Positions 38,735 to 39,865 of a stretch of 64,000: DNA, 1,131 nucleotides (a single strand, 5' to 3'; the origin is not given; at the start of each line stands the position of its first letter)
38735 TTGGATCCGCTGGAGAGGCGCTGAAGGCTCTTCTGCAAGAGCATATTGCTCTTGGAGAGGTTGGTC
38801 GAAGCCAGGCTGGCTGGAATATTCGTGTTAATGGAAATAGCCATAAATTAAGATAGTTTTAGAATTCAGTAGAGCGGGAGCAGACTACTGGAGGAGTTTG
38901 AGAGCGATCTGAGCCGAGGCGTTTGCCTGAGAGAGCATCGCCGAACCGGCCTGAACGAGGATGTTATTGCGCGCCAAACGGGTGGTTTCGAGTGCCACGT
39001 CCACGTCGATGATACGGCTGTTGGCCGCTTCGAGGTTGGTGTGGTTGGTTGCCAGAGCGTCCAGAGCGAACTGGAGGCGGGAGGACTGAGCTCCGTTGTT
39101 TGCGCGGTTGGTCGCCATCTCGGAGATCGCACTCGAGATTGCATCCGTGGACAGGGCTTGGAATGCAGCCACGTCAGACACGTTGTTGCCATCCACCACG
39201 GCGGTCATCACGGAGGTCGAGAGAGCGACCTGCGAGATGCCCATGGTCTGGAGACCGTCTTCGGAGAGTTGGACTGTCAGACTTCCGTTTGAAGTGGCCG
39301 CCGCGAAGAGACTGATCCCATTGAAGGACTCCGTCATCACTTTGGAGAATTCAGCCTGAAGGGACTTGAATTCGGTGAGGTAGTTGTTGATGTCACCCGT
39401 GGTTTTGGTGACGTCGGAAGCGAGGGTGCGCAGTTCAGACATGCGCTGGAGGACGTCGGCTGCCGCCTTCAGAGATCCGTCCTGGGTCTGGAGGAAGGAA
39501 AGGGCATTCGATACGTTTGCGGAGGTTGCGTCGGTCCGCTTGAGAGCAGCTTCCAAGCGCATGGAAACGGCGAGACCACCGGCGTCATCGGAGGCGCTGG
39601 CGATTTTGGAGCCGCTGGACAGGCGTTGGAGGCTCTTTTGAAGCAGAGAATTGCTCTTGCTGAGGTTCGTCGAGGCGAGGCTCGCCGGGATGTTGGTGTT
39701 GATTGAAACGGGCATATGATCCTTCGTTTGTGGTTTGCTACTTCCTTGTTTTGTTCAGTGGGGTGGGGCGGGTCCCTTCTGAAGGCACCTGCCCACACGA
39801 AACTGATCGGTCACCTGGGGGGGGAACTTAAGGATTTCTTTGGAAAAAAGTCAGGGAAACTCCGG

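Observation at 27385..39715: Flagellin-adjacent island of five TPR-fused glycosyltransferase modules: candidate multi-enzyme flagellin glycosylation system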

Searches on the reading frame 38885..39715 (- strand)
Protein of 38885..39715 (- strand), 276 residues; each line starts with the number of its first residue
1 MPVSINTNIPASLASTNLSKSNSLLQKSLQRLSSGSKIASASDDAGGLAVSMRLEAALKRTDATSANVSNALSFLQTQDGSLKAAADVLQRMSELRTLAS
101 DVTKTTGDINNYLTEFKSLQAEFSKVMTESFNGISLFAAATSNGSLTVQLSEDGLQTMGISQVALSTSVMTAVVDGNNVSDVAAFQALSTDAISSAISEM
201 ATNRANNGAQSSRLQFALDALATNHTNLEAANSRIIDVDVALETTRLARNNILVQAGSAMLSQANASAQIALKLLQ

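Call 3: search_protein_families(library=pfam, proteins=[window:38885-39715:-], max_evalue=0.01)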
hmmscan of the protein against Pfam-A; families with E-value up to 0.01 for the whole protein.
window:38885-39715:- (276 aa): 2 families
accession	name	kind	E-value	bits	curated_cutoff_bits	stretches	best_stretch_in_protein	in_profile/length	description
PF00669.25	Flagellin_N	-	1.1e-23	84.3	26.6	1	5-140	1-137/139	Bacterial flagellin N-terminal helical region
PF00700.27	Flagellin_C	-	3.2e-18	66.3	23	1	191-275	2-86/86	Bacterial flagellin C-terminal helical region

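Call 6: search_protein_families(library=ncbifam, proteins=[window:38885-39715:-], max_evalue=0.00001)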
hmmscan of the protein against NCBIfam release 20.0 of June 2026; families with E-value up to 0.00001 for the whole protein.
window:38885-39715:- (276 aa): 23 families
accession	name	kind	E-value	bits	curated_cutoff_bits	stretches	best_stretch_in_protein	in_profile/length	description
NF009444.0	PRK12802.1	equivalog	1.1e-41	143.2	332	1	2-276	2-282/282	flagellin domain-containing protein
NF009448.0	PRK12806.1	equivalog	2.2e-39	135.5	531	2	1-185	1-186/475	flagellin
NF006468.0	PRK08869.1-3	subfamily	3.4e-36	125.1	436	2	1-145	1-146/378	polar flagellin E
NF006466.0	PRK08869.1-1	subfamily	1.2e-35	123.8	426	2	1-147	1-148/377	flagellin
NF038071.1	lat_flg_LafA_2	exception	1.2e-35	123.3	365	1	1-275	1-283/284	lateral flagellin LafA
NF006467.0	PRK08869.1-2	subfamily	1.5e-34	119.8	443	2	4-164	4-163/400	flagellin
NF006469.0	PRK08869.1-4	equivalog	1.7e-34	119.8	627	2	1-145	1-146/377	flagellin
NF009446.0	PRK12804.1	subfamily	7.7e-33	114.3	352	1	4-275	2-300/301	flagellin Hag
NF005294.0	PRK06819.1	subfamily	3.6e-32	112.3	387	2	4-164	4-162/376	FliC/FljB family flagellin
NF009449.0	PRK12807.1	subfamily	1.9e-30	106.4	347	1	4-276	2-287/287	flagellin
NF005953.0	PRK08026.1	subfamily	5.3e-27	95.6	619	2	4-162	4-160/548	FliC/FljB family flagellin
NF006470.0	PRK08869.1-5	equivalog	3.4e-25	89.1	423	2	4-199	3-197/388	flagellin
NF009447.0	PRK12805.1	equivalog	2.4e-24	86.3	404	1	4-274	2-284/287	FliC/FljB family flagellin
NF009450.0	PRK12808.1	equivalog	6.8e-23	82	476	2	183-276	385-476/476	flagellin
NF033376.1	lat_flg_LafA_1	exception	7.8e-22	77.9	440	1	3-171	2-168/304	lateral flagellin LafA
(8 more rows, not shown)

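Call 22: find_related_loci(query=window:38885-39715:-, collection=genome_contigs, flank=10000)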
Query window:38885-39715:- (276 aa) in genome_contigs; peptide patterns used: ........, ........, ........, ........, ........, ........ (x = any residue, [..] = any of these).
599 stretches matched a pattern (row limit reached: there are more); 282 encode a relative of the query (tblastn E <= 1e-3); the best 80 are kept; 78 distinct loci.
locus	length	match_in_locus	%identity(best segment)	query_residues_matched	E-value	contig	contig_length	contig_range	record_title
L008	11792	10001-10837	73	1-276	3e-121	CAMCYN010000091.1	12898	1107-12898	MAG: Akkermansia muciniphila isolate MoH-23oct19-253 genome assembly, contig: MoH-23oct19-C6893, whole genome shotgun se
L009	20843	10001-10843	70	1-276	2e-115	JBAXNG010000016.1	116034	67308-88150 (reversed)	MAG: Verrucomicrobiota bacterium isolate ELA473 MAG473_16, whole genome shotgun sequence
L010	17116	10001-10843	67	1-276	9e-108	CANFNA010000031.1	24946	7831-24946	MAG: Chthoniobacteraceae bacterium isolate Jr-14may18-9 genome assembly, contig: Jr-14may18-C3059, whole genome shotgun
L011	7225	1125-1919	62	1-276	2e-100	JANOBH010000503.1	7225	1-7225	MAG: Chthoniobacter sp. isolate VAR_18_metabat_17 VAR_18_k141_2752572, whole genome shotgun sequence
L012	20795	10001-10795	62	1-276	1e-99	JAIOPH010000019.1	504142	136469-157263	MAG: Chthoniobacter sp. isolate LakeFargette_0920_ALND_MAG_63_25 LacPavin_0920_ALND_scaffold_222332, whole genome shotgu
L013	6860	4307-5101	61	1-276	3e-98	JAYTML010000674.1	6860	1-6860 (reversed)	MAG: Chthoniobacter sp. isolate GFS_3651 GFS_3651_673, whole genome shotgun sequence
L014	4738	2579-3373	59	1-276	4e-96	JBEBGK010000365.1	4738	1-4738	MAG: Chthoniobacteraceae bacterium isolate ASF_20 NODE_16807_length_4738_cov_2.829489, whole genome shotgun sequence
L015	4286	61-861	59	1-276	1e-95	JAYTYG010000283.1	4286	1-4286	MAG: Spartobacteria bacterium isolate GFS_6091 GFS_6091_282, whole genome shotgun sequence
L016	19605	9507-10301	59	1-276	3e-95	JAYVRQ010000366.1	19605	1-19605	MAG: Chthoniobacteraceae bacterium isolate GL73_DN_concoct_239_sub GL73_DN_concoct_239_sub_365, whole genome shotgun seq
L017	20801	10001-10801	61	1-276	4e-95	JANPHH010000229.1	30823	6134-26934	MAG: Chthoniobacter sp. isolate VAR_69_metabat_164 VAR_69_k141_414700, whole genome shotgun sequence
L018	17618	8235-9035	59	1-276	7e-95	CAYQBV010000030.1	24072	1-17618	MAG TPA_asm: uncultured Chthoniobacter sp. isolate binchicken_co186_59 genome assembly, contig: NODE_2381_length_24072_c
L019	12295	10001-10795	58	1-276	3e-94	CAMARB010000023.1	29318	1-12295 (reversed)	MAG: Chthoniobacter flavus isolate MaE-09apr19-178 genome assembly, contig: MaE-09apr19-C1567, whole genome shotgun sequ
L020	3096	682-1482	58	1-276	6e-96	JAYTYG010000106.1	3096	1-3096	MAG: Spartobacteria bacterium isolate GFS_6091 GFS_6091_105, whole genome shotgun sequence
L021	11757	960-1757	59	1-276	4e-93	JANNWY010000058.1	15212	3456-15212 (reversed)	MAG: Chthoniobacteraceae bacterium isolate VAR_34_metabat_297 VAR_34_k141_2266501, whole genome shotgun sequence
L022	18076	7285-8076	59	1-275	2e-92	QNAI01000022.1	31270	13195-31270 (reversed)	MAG: Verrucomicrobia bacterium isolate B12_G4 B12_Guay4_scaffold_00520, whole genome shotgun sequence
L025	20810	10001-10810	59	1-275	5e-92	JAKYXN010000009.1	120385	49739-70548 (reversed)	Puniceicoccaceae bacterium K14 scaffold_9_length=120386, whole genome shotgun sequence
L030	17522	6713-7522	57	1-275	6e-90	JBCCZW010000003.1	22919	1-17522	MAG: Verrucomicrobiota bacterium isolate P01_F01_bin.44 k141_2036805_length_22919_cov_8.1426, whole genome shotgun seque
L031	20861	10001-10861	57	1-276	7e-90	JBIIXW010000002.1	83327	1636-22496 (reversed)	MAG: Chthoniobacteraceae bacterium isolate ME2005-08-02_3300034104_group2_bin104 Rohwer_bin2540_scaffold_83_c1, whole ge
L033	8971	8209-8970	59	1-265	2e-89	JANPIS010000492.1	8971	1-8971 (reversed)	MAG: Chthoniobacteraceae bacterium isolate VAR_61_metabat_521 VAR_61_k141_3332467, whole genome shotgun sequence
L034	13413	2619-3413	58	1-276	2e-89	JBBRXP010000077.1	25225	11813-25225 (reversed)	MAG: Chthoniobacterales bacterium isolate La5_concoct.035 La5_concoct.035_K_1831330_L_25225_cov_10.9955, whole genome sh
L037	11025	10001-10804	57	1-275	7e-89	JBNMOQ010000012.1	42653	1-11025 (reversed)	MAG: Candidatus Pelagisphaera sp. isolate 3300054698_11 Ga0535670_0000890, whole genome shotgun sequence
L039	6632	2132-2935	57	1-275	1e-88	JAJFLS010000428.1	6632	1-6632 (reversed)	MAG: Opitutales bacterium isolate OFTM265 OFTM265_427, whole genome shotgun sequence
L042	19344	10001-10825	57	1-275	5e-88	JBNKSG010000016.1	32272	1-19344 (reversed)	MAG: Opitutaceae bacterium isolate B1B2.bin.1.strict NODE_16_length_32272_cov_3.254232, whole genome shotgun sequence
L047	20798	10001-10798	59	1-271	1e-87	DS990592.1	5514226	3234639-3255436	Verrucomicrobiae bacterium DG1235 scf_1104243000192 genomic scaffold, whole genome shotgun sequence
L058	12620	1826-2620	59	1-276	2e-86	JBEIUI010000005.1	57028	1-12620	MAG: Verrucomicrobiia bacterium isolate Sample-110-S81-bin-159 Sample_110_S81-bin_159-k141_989298, whole genome shotgun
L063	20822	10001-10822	56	1-275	7e-86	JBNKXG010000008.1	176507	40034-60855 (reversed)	MAG: Opitutaceae bacterium isolate D2.bin.11.permissive NODE_8_length_176507_cov_17.669637, whole genome shotgun sequenc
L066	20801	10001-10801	58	1-276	3e-85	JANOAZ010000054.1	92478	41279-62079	MAG: Chthoniobacteraceae bacterium isolate VAR_18_metabat_249 VAR_18_k141_2967790, whole genome shotgun sequence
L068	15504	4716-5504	56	1-275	6e-84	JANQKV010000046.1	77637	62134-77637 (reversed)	MAG: Opitutaceae bacterium isolate PL25a_bin.28 k99_3311380, whole genome shotgun sequence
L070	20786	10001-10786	56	5-275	8e-84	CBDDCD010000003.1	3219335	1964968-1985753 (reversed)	MAG: Candidatus Moanabacter sp. isolate 2850a97a-5ae3-46e8-bb4b-bf19cc2112fb genome assembly, contig: contig_3, whole ge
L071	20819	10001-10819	55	1-275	1e-83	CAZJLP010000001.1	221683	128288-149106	MAG TPA_asm: uncultured Opitutaceae bacterium isolate binchicken_co174_45 genome assembly, contig: NODE_22_length_221683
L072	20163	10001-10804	51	1-275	2e-83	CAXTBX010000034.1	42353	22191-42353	MAG TPA_asm: uncultured Chthoniobacterales bacterium isolate private_GTX0163_metawrap_bin.1 genome assembly, contig: pri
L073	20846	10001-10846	56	1-275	2e-83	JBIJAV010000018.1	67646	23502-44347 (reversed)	MAG: Terrimicrobiaceae bacterium isolate ME2006-08-01D12_3300042387_group2_bin74 Rohwer_bin2586_scaffold_77_c1, whole ge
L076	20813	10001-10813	56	1-275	3e-83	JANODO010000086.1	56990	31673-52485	MAG: Rariglobus sp. isolate VAR_17_metabat_116 VAR_17_k141_52783, whole genome shotgun sequence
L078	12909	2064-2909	57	1-275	2e-83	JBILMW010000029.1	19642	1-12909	MAG: Terrimicrobiaceae bacterium isolate ME2017-09-07_3300037541_group7_bin18 Rohwer_bin2603_scaffold_2079_c1, whole gen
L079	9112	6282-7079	55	1-276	4e-83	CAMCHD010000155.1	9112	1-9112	MAG: Akkermansia muciniphila isolate MiE-14oct19-92 genome assembly, contig: MiE-14oct19-C12797, whole genome shotgun se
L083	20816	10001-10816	58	1-276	5e-83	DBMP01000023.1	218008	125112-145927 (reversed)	MAG TPA_asm: Spartobacteria bacterium UBA695 UBA695_contig_142, whole genome shotgun sequence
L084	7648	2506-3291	55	5-275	1e-82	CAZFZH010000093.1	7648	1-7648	MAG TPA_asm: uncultured Opitutales bacterium isolate SRP128890_co1_205 genome assembly, contig: NODE_13317_length_7648_c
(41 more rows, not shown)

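Call 26: search_protein_families(library=pfam, proteins=[L009:90-1514:-, L009:1616-2713:-, L009:2721-3689:-, L009:3795-5126:-, L009:5176-6018:+, L009:6032-7078:-, L009:7245-8921:+, L009:10969-12999:-, L009:17508-18587:+, L009:19291-20145:-], max_evalue=0.001)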
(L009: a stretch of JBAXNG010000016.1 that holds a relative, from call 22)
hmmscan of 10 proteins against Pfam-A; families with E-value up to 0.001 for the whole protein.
L009:90-1514:- (474 aa): 3 families
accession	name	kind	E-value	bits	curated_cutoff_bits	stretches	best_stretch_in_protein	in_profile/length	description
PF00027.35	cNMP_binding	-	4.4e-18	65.5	27.5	1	372-452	3-88/89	Cyclic nucleotide-binding domain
PF00520.37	Ion_trans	-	8.9e-15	55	25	1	66-277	37-237/241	Ion transport protein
PF07885.22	Ion_trans_2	-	1.7e-11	44.3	22.5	1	215-271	21-75/79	Ion channel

L009:1616-2713:- (365 aa): 2 families
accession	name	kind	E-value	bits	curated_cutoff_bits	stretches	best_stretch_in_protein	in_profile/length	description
PF00924.24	MS_channel_2nd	-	3.6e-14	53.1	20.2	1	193-259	1-67/68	Mechanosensitive ion channel, beta-domain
PF21082.3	MS_channel_3rd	-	1.4e-06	29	21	1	268-347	4-85/88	Mechanosensitive ion channel MscS, C-terminal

L009:2721-3689:- (322 aa): 2 families
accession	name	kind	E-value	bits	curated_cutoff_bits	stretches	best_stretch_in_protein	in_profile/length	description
PF01171.26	ATP_bind_3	-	1e-48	166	27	1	24-205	2-181/182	PP-loop family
PF09179.16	TilS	-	4.4e-08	33.7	21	1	253-315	3-66/67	TilS substrate binding domain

L009:3795-5126:- (443 aa): 2 families
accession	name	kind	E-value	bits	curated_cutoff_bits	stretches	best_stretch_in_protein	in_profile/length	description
PF00587.30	tRNA-synt_2b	-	6e-42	144.2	29.3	1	242-420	3-179/179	tRNA synthetase class II core domain (G, H, P, S and T)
PF02403.27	Seryl_tRNA_N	-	5.7e-27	94.5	28.2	1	21-129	1-108/108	Seryl-tRNA synthetase N-terminal domain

L009:5176-6018:+ (280 aa): 1 family
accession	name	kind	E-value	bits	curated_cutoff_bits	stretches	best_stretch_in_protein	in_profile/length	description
PF01261.30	AP_endonuc_2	-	1.2e-14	55.1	31.1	1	59-269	32-243/249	Xylose isomerase-like TIM barrel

L009:6032-7078:- (348 aa): 4 families
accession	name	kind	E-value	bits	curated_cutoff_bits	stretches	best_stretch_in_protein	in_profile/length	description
PF13377.12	Peripla_BP_3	-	1.4e-29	103.7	26.5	1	175-337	2-167/167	Periplasmic binding protein-like domain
PF00532.27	Peripla_BP_1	-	3.5e-21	76.3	22.2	1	64-333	3-279/281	Periplasmic binding proteins and sugar binding domain of LacI family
PF13407.12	Peripla_BP_4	-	2.2e-12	47.5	35.1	1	65-282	1-220/258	Periplasmic binding protein domain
PF00356.27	LacI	-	2.2e-12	47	27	1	5-51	2-46/46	Bacterial regulatory proteins, lacI family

L009:7245-8921:+ (558 aa): 2 families
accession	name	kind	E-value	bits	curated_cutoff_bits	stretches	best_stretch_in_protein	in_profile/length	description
PF00015.26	MCPsignal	-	5.1e-32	111.5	34.6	1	359-525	3-169/172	Methyl-accepting chemotaxis protein (MCP) signalling domain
PF11845.13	Tll0287-like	-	1.5e-20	74.5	24.1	1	41-205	11-141/144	Tll0287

L009:10969-12999:- (676 aa): 1 family
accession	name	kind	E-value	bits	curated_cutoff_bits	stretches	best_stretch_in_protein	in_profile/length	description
PF13712.12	Glyco_tranf_2_5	-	2.3e-06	27.9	27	1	496-643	45-182/210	Glycosyltransferase like family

L009:17508-18587:+ (359 aa): 5 families
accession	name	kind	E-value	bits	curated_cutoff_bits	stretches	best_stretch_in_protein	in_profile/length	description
PF00535.33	Glycos_transf_2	-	1.6e-19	70.9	23.3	1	11-101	1-99/168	Glycosyl transferase family 2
PF12895.13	ANAPC3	-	7.9e-09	36.1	27.2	1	196-234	43-80/82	Anaphase-promoting complex, cyclosome, subunit 3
PF13704.12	Glyco_tranf_2_4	-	9.1e-07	29.7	27.5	1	17-97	1-88/98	Glycosyl transferase family 2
PF14559.12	TPR_19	-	3.2e-05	24.6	25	0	261-312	2-53/68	Tetratricopeptide repeat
PF13432.12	TPR_16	-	0.00076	20.3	32.7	0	213-237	34-58/65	Tetratricopeptide repeat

L009:19291-20145:- (284 aa): 1 family
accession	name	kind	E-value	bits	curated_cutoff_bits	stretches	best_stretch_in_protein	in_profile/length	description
PF01784.24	DUF34_NIF3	-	1.2e-58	199.2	23.4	1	38-279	3-251/256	Duf34/NIF3 (NGG1p interacting factor 3)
